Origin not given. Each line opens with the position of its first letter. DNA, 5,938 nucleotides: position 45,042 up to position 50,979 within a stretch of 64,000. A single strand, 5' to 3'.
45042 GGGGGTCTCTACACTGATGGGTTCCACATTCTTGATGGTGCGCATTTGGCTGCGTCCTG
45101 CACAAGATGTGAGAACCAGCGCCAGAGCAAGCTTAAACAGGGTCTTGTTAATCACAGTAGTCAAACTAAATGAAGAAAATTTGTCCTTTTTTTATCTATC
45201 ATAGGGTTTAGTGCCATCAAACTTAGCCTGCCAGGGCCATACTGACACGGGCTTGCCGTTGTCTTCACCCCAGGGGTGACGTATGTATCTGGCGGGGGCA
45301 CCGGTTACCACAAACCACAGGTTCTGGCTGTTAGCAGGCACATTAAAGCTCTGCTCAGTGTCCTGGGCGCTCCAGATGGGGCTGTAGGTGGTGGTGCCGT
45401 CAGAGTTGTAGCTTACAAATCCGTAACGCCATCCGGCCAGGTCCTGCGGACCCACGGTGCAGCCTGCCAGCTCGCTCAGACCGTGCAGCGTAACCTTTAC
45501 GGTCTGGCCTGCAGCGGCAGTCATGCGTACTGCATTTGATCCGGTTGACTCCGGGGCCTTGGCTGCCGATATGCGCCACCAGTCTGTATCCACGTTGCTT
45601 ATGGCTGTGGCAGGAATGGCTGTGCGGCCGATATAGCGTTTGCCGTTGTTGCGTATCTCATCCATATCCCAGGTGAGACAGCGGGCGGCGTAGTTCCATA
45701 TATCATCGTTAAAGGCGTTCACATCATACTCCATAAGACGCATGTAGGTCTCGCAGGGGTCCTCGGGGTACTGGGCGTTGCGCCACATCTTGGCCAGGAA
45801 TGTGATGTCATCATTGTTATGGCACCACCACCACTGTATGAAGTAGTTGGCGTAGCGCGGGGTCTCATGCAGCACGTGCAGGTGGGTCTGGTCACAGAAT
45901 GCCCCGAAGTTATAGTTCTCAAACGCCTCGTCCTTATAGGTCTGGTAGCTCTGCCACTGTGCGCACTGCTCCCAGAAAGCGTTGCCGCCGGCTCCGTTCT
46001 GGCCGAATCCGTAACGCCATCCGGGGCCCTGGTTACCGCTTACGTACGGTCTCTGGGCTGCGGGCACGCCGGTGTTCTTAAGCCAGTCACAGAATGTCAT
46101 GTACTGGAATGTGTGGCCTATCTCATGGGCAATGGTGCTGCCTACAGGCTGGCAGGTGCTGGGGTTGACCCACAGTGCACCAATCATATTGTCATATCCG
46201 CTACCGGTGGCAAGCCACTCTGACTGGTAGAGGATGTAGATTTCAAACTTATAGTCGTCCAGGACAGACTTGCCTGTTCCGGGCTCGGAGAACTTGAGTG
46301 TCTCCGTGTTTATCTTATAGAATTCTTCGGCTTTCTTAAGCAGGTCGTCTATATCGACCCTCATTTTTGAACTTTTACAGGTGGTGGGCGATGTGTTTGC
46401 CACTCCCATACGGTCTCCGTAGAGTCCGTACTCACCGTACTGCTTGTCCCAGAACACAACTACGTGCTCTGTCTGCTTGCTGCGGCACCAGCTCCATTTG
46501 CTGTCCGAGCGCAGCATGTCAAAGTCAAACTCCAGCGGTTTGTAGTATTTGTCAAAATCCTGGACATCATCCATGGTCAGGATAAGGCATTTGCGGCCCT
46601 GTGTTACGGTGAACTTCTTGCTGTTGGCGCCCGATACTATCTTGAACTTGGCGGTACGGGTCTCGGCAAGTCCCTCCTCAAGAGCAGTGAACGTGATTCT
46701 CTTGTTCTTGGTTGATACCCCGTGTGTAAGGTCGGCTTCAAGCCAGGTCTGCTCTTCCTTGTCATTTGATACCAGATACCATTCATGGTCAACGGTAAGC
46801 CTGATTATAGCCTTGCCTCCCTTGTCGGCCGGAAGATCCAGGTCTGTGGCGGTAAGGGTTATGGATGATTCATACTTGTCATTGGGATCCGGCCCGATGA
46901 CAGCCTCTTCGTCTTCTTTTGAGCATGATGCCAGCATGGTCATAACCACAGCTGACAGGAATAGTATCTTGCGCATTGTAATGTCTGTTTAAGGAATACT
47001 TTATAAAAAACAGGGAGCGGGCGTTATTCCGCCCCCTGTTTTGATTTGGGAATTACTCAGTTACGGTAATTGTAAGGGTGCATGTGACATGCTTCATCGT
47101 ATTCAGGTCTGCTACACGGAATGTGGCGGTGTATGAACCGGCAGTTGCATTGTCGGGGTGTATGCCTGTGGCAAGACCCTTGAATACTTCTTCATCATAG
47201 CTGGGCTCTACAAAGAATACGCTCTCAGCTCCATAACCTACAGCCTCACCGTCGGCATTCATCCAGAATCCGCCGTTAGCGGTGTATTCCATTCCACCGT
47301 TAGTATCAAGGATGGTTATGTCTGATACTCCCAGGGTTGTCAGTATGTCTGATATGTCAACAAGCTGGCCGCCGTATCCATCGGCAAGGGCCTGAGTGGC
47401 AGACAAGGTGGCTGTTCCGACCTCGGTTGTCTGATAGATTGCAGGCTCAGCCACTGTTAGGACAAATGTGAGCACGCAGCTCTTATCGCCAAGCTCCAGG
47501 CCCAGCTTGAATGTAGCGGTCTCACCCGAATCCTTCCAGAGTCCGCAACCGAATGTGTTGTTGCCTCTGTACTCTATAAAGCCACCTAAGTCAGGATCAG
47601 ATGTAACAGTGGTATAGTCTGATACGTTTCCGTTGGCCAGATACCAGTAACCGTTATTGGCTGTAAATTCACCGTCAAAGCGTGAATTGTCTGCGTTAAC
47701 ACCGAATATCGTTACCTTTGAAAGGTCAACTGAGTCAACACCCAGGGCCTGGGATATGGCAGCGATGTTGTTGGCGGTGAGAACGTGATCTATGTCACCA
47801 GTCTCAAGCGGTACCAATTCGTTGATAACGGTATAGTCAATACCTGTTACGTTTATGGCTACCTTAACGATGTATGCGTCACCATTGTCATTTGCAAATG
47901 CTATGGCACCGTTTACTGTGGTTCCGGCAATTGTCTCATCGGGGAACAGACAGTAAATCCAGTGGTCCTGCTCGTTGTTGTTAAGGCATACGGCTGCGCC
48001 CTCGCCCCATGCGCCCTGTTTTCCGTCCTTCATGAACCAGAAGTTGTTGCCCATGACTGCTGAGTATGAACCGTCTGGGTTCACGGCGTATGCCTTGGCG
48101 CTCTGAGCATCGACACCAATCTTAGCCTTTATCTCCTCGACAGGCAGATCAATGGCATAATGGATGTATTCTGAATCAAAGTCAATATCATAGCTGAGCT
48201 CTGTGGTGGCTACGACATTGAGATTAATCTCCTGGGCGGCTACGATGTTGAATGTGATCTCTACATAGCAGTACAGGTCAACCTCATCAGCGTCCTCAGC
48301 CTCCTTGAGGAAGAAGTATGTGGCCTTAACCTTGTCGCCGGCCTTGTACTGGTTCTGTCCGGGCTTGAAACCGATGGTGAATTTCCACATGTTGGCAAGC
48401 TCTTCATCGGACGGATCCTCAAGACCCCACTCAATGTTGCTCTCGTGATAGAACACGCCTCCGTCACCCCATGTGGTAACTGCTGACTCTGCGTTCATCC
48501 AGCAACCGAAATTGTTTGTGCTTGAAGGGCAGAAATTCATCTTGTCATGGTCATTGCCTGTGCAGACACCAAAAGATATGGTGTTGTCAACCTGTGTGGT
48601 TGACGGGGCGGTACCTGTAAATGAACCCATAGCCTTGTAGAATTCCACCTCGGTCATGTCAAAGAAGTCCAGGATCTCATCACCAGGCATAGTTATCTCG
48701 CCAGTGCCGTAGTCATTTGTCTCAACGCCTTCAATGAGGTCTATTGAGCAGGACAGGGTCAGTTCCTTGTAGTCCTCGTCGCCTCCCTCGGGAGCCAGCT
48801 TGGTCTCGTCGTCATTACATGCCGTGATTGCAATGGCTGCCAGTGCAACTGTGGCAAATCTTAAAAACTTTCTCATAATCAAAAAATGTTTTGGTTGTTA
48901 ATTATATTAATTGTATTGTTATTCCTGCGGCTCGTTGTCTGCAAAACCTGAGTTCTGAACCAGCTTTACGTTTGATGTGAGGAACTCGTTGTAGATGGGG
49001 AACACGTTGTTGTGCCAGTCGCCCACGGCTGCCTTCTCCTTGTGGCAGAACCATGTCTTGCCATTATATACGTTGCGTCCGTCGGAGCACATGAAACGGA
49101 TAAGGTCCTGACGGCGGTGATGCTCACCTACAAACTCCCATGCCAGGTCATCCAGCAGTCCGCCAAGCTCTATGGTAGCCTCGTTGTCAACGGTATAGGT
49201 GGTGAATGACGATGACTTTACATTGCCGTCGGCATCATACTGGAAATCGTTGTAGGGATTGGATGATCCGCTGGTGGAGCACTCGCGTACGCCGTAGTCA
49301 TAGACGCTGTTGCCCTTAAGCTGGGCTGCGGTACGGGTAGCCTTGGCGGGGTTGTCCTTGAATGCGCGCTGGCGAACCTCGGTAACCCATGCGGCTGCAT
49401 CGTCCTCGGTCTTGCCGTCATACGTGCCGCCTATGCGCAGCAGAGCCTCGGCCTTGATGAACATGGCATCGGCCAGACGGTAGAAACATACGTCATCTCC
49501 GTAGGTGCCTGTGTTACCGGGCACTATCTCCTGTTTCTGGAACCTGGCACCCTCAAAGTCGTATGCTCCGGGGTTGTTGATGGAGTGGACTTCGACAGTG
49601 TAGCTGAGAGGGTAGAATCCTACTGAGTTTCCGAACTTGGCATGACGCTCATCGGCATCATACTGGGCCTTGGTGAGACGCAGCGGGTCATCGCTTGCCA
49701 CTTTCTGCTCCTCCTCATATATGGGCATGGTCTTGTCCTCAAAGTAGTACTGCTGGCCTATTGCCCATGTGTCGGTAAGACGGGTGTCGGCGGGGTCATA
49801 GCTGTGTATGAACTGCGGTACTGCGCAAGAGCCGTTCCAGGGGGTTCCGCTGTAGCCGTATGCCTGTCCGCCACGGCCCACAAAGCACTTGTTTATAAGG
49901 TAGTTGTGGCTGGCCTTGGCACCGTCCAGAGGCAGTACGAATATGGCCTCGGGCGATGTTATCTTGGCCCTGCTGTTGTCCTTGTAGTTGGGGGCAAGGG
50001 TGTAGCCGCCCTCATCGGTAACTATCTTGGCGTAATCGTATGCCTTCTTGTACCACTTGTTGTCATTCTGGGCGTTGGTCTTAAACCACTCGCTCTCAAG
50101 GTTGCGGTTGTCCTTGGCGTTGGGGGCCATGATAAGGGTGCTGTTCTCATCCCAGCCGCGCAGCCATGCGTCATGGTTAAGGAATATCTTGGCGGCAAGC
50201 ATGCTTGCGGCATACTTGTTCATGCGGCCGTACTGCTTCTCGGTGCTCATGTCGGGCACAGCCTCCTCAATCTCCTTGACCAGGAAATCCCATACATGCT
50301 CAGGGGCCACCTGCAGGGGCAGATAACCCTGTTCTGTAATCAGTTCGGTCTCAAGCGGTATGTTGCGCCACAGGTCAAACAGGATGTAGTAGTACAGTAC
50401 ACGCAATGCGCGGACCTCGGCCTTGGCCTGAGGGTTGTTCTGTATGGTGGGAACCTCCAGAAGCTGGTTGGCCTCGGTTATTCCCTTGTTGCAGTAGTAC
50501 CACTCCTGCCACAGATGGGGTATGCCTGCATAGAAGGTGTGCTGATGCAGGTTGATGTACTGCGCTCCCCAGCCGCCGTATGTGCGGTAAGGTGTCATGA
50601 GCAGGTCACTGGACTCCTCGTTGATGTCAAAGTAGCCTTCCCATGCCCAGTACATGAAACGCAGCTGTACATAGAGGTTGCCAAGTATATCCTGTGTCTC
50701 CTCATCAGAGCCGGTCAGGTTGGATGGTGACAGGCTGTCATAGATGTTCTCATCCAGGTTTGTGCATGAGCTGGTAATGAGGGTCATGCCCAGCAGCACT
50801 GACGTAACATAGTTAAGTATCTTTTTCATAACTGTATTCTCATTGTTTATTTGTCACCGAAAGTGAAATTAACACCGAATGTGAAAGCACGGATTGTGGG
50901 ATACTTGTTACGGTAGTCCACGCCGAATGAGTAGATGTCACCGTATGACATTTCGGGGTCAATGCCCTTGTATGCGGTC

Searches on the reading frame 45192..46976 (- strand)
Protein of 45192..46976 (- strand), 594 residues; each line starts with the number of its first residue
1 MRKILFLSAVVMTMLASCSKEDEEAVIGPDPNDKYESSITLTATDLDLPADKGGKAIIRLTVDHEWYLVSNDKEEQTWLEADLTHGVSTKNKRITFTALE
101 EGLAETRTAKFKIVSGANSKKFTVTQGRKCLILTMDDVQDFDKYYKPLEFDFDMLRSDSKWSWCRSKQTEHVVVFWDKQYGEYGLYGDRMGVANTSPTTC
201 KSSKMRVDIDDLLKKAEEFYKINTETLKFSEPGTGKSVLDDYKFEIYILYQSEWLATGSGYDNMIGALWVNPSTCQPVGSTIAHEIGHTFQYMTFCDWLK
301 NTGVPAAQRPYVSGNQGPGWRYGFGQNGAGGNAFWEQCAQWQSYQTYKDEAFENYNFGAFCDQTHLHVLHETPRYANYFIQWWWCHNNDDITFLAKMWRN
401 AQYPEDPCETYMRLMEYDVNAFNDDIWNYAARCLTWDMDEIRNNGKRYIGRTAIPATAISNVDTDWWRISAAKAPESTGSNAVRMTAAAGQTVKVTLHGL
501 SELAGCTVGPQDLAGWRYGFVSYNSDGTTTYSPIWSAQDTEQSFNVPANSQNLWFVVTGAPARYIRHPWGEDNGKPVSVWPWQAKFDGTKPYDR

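Call 77: search_protein_families(library=pfam, proteins=[window:45192-46976:-], max_evalue=0.00001)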
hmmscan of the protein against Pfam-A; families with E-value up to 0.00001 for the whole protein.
window:45192-46976:- (594 aa): 2 families
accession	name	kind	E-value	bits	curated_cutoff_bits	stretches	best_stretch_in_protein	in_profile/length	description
PF19527.4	DUF6055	-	2.7e-127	425.7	27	1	142-592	7-416/417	Family of unknown function (DUF6055)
PF13004.13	BACON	-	2.9e-06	27.6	25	1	70-126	3-60/61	Putative binding domain, N-terminal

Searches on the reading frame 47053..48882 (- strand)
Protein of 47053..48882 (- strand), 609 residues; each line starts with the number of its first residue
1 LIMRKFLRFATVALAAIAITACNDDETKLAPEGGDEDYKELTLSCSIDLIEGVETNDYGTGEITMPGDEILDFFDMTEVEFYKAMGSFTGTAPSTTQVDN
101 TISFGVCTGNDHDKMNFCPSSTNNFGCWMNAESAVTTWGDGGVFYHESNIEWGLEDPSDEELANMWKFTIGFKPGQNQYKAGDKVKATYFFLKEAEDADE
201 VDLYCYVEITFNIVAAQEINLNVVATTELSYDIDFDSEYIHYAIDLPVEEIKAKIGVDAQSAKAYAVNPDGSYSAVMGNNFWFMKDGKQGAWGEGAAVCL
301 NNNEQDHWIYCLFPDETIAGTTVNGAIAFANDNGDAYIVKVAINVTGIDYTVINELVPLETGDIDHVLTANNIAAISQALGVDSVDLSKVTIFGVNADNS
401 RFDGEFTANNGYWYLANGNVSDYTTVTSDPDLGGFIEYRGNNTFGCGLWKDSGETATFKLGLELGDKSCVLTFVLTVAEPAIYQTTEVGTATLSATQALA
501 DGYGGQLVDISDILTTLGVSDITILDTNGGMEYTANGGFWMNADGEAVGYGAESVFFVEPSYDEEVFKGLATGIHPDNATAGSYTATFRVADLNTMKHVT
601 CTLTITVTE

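Call 77: search_protein_families(library=pfam, proteins=[window:47053-48882:-], max_evalue=0.00001)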
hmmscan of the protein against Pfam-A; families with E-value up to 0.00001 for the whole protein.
window:47053-48882:- (609 aa): 1 family
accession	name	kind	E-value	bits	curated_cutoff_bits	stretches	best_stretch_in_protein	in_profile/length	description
PF16151.10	DUF4859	-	2.8e-27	95.4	22.6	3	57-192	1-113/120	Domain of unknown function (DUF4859)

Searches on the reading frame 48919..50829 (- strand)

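Call 77: search_protein_families(library=pfam, proteins=[window:48919-50829:-], max_evalue=0.00001)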
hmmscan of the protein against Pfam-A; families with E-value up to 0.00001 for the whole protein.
window:48919-50829:- (636 aa): 2 families
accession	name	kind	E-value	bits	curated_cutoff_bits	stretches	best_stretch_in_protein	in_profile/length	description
PF07980.17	SusD_RagB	-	7.8e-17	62.3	23.1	1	293-628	1-296/297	SusD family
PF14322.12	SusD-like_3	-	6.5e-06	26.9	27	1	109-217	77-191/191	Starch-binding associating with outer membrane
